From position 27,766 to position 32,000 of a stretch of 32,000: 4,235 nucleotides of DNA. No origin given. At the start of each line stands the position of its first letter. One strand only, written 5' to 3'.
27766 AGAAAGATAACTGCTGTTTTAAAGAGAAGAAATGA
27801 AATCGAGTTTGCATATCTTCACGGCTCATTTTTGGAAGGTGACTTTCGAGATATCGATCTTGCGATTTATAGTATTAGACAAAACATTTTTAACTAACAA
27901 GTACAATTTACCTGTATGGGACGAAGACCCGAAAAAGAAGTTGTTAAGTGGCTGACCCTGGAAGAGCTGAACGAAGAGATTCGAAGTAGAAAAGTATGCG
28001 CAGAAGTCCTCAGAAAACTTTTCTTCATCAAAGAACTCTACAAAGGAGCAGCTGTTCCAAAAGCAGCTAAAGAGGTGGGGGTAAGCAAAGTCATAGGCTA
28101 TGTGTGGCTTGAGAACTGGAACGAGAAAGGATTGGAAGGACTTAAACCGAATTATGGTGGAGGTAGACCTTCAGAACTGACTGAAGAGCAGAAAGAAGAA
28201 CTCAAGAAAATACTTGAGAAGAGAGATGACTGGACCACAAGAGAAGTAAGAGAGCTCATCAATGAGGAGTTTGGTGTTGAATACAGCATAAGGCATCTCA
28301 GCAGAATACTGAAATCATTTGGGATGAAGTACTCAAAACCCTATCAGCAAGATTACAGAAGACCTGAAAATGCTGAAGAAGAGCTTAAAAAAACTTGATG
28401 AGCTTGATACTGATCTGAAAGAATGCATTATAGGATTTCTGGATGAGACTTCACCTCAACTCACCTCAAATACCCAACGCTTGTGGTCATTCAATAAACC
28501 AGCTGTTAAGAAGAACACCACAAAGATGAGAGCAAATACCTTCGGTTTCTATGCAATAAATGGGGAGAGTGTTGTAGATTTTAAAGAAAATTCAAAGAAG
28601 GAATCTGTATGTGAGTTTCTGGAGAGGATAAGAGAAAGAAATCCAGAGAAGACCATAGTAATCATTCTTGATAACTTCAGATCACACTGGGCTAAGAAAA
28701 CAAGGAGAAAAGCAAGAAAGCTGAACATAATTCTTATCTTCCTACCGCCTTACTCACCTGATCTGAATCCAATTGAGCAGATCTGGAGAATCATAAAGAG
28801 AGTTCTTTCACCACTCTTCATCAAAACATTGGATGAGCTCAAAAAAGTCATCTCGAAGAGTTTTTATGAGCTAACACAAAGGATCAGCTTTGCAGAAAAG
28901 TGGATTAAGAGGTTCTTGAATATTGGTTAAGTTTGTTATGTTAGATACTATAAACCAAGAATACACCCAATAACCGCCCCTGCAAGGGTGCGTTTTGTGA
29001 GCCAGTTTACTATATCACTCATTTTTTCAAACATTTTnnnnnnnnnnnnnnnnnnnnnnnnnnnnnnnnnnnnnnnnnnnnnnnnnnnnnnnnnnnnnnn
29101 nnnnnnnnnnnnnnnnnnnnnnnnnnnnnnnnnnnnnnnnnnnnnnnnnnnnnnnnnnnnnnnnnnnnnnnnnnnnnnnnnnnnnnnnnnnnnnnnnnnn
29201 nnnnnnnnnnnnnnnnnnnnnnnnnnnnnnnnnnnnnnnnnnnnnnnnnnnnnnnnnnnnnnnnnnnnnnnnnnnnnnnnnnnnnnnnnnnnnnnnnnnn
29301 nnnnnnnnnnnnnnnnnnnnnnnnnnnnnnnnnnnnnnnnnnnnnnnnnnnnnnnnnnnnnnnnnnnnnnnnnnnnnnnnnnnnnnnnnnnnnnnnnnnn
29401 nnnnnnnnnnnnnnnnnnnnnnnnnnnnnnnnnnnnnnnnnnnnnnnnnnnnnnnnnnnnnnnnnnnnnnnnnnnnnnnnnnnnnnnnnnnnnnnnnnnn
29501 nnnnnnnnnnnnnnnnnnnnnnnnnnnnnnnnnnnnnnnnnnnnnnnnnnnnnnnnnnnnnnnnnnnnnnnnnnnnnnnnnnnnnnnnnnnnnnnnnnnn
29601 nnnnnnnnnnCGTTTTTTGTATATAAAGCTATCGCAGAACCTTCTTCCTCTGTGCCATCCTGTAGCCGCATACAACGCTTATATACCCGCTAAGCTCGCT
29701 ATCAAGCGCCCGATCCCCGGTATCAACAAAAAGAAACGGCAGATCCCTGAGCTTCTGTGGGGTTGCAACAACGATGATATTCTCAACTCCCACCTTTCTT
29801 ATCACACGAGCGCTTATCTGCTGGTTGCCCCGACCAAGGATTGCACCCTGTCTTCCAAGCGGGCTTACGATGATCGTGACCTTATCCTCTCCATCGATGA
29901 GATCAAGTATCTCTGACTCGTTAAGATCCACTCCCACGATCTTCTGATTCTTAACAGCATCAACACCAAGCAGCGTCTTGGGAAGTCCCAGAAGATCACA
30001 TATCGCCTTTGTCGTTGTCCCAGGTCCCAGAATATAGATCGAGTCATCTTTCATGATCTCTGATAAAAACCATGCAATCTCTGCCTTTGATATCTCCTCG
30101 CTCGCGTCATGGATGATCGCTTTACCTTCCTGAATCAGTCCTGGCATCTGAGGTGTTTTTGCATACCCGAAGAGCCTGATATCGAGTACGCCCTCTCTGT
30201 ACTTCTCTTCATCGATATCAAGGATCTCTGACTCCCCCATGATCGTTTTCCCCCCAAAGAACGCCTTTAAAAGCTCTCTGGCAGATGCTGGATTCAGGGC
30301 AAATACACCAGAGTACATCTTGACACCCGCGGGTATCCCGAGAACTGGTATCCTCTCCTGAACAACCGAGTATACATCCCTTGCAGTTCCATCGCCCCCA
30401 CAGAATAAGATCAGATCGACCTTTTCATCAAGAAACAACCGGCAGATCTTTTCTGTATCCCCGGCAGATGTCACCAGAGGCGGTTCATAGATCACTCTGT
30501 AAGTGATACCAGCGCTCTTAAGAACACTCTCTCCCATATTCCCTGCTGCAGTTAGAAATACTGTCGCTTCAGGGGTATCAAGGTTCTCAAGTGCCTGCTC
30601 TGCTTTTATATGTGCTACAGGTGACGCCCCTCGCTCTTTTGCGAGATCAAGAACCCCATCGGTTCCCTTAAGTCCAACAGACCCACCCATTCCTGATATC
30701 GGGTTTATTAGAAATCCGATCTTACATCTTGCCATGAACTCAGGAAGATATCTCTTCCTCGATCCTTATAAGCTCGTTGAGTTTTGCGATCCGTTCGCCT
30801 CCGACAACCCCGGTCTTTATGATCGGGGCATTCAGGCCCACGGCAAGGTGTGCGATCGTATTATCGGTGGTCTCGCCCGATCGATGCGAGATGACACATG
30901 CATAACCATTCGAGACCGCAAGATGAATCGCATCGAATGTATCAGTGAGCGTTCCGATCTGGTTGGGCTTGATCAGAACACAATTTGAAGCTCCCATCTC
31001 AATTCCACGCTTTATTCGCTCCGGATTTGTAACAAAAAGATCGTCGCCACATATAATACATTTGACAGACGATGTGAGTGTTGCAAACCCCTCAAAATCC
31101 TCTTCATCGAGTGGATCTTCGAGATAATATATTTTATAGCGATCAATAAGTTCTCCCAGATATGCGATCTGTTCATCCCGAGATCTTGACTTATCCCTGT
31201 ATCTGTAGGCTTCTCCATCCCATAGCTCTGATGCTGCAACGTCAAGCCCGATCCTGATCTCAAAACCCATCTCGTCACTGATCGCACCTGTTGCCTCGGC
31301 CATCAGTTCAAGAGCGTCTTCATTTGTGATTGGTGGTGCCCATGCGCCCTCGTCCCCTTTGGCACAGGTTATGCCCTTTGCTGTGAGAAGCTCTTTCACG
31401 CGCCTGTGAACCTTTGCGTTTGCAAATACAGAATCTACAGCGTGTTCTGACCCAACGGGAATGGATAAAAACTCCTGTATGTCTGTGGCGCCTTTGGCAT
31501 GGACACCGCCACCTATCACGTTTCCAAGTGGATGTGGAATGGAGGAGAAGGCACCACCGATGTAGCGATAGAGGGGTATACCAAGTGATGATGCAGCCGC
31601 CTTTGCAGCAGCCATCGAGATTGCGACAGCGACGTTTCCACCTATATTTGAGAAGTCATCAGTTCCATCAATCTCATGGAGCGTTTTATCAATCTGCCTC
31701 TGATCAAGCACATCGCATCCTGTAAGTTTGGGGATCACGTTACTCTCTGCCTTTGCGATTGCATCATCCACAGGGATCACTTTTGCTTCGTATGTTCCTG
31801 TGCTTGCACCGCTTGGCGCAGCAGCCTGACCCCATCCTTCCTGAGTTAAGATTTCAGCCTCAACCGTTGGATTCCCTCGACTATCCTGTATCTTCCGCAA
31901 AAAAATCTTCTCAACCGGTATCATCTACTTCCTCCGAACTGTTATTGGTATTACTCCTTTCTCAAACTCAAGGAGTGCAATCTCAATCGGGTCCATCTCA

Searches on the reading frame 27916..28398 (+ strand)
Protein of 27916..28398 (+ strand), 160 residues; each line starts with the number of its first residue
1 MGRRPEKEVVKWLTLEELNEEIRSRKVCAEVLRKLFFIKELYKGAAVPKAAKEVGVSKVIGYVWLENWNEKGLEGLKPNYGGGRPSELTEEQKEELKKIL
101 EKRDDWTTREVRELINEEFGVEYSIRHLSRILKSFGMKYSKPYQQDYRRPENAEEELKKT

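Call 51: search_protein_families(library=pfam, max_evalue=0.001, proteins=[window:27916-28398:+])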
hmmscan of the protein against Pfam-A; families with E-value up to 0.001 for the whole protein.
window:27916-28398:+ (160 aa): 5 families
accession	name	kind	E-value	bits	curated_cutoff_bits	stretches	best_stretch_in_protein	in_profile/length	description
PF13565.12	HTH_32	-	2.5e-17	63.6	33.7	1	62-132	3-73/73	Homeodomain-like domain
PF13592.12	HTH_33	-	1.7e-11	44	25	1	106-155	5-54/60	Winged helix-turn helix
PF13551.12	HTH_29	-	8.3e-08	32.6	28.1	1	41-93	8-63/64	Winged helix-turn helix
PF13384.12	HTH_23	-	5.7e-07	29.6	24.6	1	33-77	6-50/50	Homeodomain-like domain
PF13518.12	HTH_28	-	4e-05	24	25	1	34-83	2-51/52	Helix-turn-helix domain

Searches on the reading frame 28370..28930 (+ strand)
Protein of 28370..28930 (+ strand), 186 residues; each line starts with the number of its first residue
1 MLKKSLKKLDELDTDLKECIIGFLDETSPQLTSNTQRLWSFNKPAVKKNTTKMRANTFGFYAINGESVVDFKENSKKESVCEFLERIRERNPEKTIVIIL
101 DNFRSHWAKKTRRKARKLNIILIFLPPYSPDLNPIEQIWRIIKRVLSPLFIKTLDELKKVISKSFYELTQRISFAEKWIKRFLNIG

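Call 51: search_protein_families(library=pfam, max_evalue=0.001, proteins=[window:28370-28930:+, L087:2831-3523:+])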
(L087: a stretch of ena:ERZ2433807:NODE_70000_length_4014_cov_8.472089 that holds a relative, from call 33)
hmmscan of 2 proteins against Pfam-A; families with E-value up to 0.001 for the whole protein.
window:28370-28930:+ (186 aa): 2 families
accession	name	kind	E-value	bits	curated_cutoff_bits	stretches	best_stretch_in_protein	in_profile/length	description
PF13358.12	DDE_3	-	4.7e-26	91.8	28.6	1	23-158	4-146/146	DDE superfamily endonuclease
PF03184.25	DDE_1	-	1.1e-05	25.5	22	1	83-137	66-120/177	DDE superfamily endonuclease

L087:2831-3523:+ (230 aa): 4 families
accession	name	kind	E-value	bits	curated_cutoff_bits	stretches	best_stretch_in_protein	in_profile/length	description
PF00534.26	Glycos_transf_1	-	9.4e-42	142.9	26.4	1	48-204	13-171/172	Glycosyl transferases group 1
PF13692.12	Glyco_trans_1_4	-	7.1e-36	124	27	1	51-191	2-142/142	Glycosyl transferases group 1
PF13524.12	Glyco_trans_1_2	-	1.5e-10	41.7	25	1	100-220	27-143/144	Glycosyl transferase-like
PF20706.3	GT4-conflict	-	4.4e-09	36.2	26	1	48-217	195-383/385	Family 4 Glycosyltransferase in conflict systems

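Call 75: search_protein_families(library=ncbifam, max_evalue=0.01, proteins=[L087:1630-2064:+])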
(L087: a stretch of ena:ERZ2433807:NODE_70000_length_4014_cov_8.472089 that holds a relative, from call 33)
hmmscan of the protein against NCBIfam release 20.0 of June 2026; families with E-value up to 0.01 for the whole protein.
L087:1630-2064:+ (144 aa): 1 family
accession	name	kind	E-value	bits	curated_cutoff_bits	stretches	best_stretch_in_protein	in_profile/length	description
NF047751.1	HepT_toxin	equivalog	1.4e-26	92.7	60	1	14-133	1-120/120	type VII toxin-antitoxin system HepT family RNase toxin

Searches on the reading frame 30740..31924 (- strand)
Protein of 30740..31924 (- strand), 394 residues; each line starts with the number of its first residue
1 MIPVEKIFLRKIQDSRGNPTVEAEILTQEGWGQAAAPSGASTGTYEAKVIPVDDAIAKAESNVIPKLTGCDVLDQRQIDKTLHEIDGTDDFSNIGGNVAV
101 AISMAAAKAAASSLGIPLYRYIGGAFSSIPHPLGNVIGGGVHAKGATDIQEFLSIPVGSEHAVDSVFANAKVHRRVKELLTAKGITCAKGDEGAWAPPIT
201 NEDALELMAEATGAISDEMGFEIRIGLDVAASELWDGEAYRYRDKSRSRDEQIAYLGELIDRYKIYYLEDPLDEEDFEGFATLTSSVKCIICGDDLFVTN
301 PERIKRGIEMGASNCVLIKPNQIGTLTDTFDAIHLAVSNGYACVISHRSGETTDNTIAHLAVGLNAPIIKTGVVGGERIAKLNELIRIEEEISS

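Call 32: list_cluster_members(proteins=[window:30740-31924:-, window:29629-30735:-, window:21132-21962:+, window:22970-24001:+, window:24380-24979:+, window:25286-25702:+, window:26418-26672:+, window:26801-27184:+, window:27157-27477:+, window:28370-28930:+])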
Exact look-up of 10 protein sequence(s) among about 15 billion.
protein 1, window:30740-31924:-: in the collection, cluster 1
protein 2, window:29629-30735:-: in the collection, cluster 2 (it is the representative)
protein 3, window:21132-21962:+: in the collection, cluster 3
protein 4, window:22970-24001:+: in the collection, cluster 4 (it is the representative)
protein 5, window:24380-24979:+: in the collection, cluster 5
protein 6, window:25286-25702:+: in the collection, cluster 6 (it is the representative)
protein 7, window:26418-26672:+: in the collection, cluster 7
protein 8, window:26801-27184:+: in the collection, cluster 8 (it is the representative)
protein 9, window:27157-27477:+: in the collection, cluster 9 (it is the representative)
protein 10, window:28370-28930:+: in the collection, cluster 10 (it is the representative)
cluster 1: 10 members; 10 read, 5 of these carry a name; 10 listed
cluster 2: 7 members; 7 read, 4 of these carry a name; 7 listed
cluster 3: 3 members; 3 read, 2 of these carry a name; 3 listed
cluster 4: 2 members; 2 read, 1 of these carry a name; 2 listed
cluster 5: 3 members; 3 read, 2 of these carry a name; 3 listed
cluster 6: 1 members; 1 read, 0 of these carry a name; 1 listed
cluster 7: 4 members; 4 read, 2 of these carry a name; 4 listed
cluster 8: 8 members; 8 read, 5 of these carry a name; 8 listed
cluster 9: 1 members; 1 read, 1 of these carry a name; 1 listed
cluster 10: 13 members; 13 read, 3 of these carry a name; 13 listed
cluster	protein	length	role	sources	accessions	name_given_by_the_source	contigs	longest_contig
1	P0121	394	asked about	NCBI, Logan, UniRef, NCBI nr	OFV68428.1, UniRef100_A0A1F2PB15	MAG: enolase [Candidatus Syntrophoarchaeum caldarius] | Enolase n=1 Tax=Candidatus Syntropharchaeum caldarium TaxID=1838285 RepID=A0A1F2PB15_9EURY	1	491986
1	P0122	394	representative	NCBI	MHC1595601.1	MAG: phosphopyruvate hydratase [Candidatus Syntropharchaeales archaeon]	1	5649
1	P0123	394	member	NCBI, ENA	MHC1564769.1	MAG: phosphopyruvate hydratase [Candidatus Syntropharchaeales archaeon]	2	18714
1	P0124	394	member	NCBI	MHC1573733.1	MAG: phosphopyruvate hydratase [Candidatus Syntropharchaeales archaeon]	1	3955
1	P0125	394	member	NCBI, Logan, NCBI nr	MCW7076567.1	MAG: phosphopyruvate hydratase [Candidatus Syntrophoarchaeum sp.] | phosphopyruvate hydratase [Candidatus Syntrophoarchaeum sp.]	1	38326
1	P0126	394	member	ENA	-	-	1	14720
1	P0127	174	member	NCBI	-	-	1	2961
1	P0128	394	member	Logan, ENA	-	-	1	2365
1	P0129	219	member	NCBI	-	-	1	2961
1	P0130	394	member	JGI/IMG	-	-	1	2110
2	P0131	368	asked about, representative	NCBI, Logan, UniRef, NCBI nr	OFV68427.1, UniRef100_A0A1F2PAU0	MAG: ATP-NAD kinase [Candidatus Syntrophoarchaeum caldarius] | ATP-NAD kinase n=1 Tax=Candidatus Syntropharchaeum caldarium TaxID=1838285 ...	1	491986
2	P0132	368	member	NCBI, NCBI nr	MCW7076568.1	MAG: ATP-NAD kinase family protein [Candidatus Syntrophoarchaeum sp.] | ATP-NAD kinase family protein [Candidatus Syntrophoarchaeum sp.]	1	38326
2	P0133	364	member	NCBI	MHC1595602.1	MAG: ATP-NAD kinase family protein, partial [Candidatus Syntropharchaeales archaeon]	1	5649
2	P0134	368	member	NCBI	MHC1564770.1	MAG: ATP-NAD kinase family protein [Candidatus Syntropharchaeales archaeon]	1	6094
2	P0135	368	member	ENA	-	-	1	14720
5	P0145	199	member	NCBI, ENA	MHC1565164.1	MAG: hypothetical protein ACXQS6_02440 [Candidatus Syntropharchaeales archaeon]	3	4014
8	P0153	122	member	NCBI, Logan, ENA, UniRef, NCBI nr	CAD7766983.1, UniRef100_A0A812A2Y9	MAG: HEPN domain protein [Candidatus Argoarchaeum ethanivorans] | HEPN domain protein n=1 Tax=Candidatus Argoarchaeum ethanivorans TaxID=2608793 ...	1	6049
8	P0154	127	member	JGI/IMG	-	HEPN domain-containing protein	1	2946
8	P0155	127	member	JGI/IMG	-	HEPN domain-containing protein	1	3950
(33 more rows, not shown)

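Call 33: find_encoding_contigs(protein=P0145, flank=10000, max_places=6)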
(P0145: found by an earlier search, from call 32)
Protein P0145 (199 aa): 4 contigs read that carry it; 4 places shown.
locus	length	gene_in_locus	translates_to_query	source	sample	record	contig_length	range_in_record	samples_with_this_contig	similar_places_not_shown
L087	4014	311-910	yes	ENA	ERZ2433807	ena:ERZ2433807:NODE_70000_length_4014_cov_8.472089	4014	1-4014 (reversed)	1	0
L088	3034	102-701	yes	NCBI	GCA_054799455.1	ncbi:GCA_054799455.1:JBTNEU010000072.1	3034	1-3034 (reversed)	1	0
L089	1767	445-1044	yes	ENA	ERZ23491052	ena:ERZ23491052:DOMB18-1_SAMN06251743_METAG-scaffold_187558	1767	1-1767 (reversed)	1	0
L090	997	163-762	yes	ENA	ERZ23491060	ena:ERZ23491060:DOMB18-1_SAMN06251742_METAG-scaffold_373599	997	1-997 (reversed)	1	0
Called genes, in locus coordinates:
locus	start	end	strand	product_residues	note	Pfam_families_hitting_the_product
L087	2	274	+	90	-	?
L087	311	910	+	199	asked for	-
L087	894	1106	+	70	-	PF26477:DUF8150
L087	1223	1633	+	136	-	PF22600:MTPAP-like_central (faint), PF01909:NTP_transf_2, PF18765:Polbeta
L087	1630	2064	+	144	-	PF01934:HepT-like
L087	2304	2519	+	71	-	-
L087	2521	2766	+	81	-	PF05016:ParE_toxin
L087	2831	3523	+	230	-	PF20706:GT4-conflict, PF00534:Glycos_transf_1, PF13692:Glyco_trans_1_4, PF13524:Glyco_trans_1_2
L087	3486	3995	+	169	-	-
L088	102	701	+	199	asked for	-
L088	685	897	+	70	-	PF26477:DUF8150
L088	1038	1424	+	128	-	PF01909:NTP_transf_2, PF18765:Polbeta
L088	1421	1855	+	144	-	PF01934:HepT-like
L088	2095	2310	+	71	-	-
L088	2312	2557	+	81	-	PF05016:ParE_toxin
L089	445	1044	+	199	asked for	-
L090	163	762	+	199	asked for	-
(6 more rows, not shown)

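Call 34: find_encoding_contigs(protein=P0153, flank=10000, max_places=6)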
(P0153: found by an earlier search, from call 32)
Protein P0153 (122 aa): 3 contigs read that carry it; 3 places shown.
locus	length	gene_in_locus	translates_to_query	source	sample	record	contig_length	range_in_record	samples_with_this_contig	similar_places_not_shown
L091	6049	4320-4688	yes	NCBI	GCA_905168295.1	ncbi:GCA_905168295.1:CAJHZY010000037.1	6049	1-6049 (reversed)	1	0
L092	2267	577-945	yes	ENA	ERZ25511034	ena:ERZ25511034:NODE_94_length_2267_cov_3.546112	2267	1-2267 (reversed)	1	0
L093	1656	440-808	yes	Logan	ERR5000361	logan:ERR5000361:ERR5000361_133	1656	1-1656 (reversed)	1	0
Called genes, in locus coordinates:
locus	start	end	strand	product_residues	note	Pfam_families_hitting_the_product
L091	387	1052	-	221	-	PF19027:DUF5752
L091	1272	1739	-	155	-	PF13404:HTH_AsnC-type, PF22451:NirdL-like_HTH, PF17805:AsnC_trans_reg2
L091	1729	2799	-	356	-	PF04055:Radical_SAM, PF13353:Fer4_12 (weak), PF13186:SPASM (weak)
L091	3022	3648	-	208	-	PF01926:MMR_HSR1, PF02421:FeoB_N (weak)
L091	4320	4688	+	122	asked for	PF05168:HEPN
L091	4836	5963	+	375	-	PF01609:DDE_Tnp_1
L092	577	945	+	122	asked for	PF05168:HEPN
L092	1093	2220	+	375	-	PF01609:DDE_Tnp_1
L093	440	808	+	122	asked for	PF05168:HEPN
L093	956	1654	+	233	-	?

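Call 44: find_encoding_contigs(protein=P0155, flank=10000, max_places=6)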
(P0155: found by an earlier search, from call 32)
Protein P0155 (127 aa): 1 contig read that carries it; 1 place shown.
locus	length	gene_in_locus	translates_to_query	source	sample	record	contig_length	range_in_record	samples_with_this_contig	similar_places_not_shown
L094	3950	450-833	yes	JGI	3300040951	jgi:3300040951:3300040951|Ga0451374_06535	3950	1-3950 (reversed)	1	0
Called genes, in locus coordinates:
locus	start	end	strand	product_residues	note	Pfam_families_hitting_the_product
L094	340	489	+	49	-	-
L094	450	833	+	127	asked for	PF05168:HEPN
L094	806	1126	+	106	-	PF18765:Polbeta (weak), PF01909:NTP_transf_2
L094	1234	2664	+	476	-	PF00224:PK, PF02887:PK_C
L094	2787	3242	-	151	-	PF08489:TiaS_FLD (faint), PF22641:TiaS_TCKD (weak)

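Call 45: find_encoding_contigs(protein=P0154, flank=10000, max_places=6)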
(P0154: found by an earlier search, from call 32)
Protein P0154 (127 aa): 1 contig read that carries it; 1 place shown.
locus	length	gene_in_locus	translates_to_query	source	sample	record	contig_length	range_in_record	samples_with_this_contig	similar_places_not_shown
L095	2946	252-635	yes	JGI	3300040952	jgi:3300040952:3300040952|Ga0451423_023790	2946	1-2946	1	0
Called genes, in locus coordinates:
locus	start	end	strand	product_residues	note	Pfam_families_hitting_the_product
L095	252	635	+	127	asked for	PF05168:HEPN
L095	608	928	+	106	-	PF18765:Polbeta (weak), PF01909:NTP_transf_2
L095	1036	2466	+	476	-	PF00224:PK, PF02887:PK_C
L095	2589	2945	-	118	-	?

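Call 47: find_encoding_contigs(protein=P0132, flank=10000, max_places=4)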
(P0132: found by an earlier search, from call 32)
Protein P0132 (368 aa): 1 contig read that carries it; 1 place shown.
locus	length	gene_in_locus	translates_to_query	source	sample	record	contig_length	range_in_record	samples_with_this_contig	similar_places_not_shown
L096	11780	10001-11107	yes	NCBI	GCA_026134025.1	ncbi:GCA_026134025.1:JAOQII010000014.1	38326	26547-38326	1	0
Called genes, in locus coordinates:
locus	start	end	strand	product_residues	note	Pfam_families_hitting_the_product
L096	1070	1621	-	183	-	PF01558:POR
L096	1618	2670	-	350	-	PF04422:FrhB_FdhB_N, PF04432:FrhB_FdhB_C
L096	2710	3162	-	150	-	PF00383:dCMP_cyt_deam_1, PF14437:MafB19-deam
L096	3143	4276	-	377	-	PF22641:TiaS_TCKD (faint)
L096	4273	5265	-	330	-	PF03447:NAD_binding_3, PF00742:Homoserine_dh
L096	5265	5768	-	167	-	PF01842:ACT, PF26798:ACT_10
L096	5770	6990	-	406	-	PF00815:Histidinol_dh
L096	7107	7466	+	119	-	PF17135:Ribosomal_L18 (weak), PF00828:Ribosomal_L27A (faint)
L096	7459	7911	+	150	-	PF00572:Ribosomal_L13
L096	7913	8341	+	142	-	PF00380:Ribosomal_S9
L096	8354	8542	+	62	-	PF01194:RNA_pol_N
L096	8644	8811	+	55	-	PF01192:RNA_pol_Rpb6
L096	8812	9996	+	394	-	PF03952:Enolase_N, PF00113:Enolase_C, PF13378:MR_MLE_C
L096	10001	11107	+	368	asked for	PF01513:NAD_kinase, PF00781:DAGK_cat (weak), PF20143:NAD_kinase_C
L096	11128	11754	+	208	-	-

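Call 51: search_protein_families(library=pfam, max_evalue=0.001, proteins=[L087:2831-3523:+])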
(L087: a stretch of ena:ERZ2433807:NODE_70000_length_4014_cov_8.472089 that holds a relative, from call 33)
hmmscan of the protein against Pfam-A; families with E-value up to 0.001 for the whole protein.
L087:2831-3523:+ (230 aa): 4 families
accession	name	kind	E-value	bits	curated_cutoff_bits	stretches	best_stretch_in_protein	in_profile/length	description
PF00534.26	Glycos_transf_1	-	9.4e-42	142.9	26.4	1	48-204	13-171/172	Glycosyl transferases group 1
PF13692.12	Glyco_trans_1_4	-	7.1e-36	124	27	1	51-191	2-142/142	Glycosyl transferases group 1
PF13524.12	Glyco_trans_1_2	-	1.5e-10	41.7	25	1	100-220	27-143/144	Glycosyl transferase-like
PF20706.3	GT4-conflict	-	4.4e-09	36.2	26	1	48-217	195-383/385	Family 4 Glycosyltransferase in conflict systems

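Call 75: search_protein_families(library=ncbifam, max_evalue=0.01, proteins=[L087:1630-2064:+])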
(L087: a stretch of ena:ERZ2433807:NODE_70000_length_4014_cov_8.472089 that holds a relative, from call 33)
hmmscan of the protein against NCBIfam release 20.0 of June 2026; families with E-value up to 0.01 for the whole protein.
L087:1630-2064:+ (144 aa): 1 family
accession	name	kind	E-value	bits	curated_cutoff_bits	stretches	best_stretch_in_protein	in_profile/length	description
NF047751.1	HepT_toxin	equivalog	1.4e-26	92.7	60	1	14-133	1-120/120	type VII toxin-antitoxin system HepT family RNase toxin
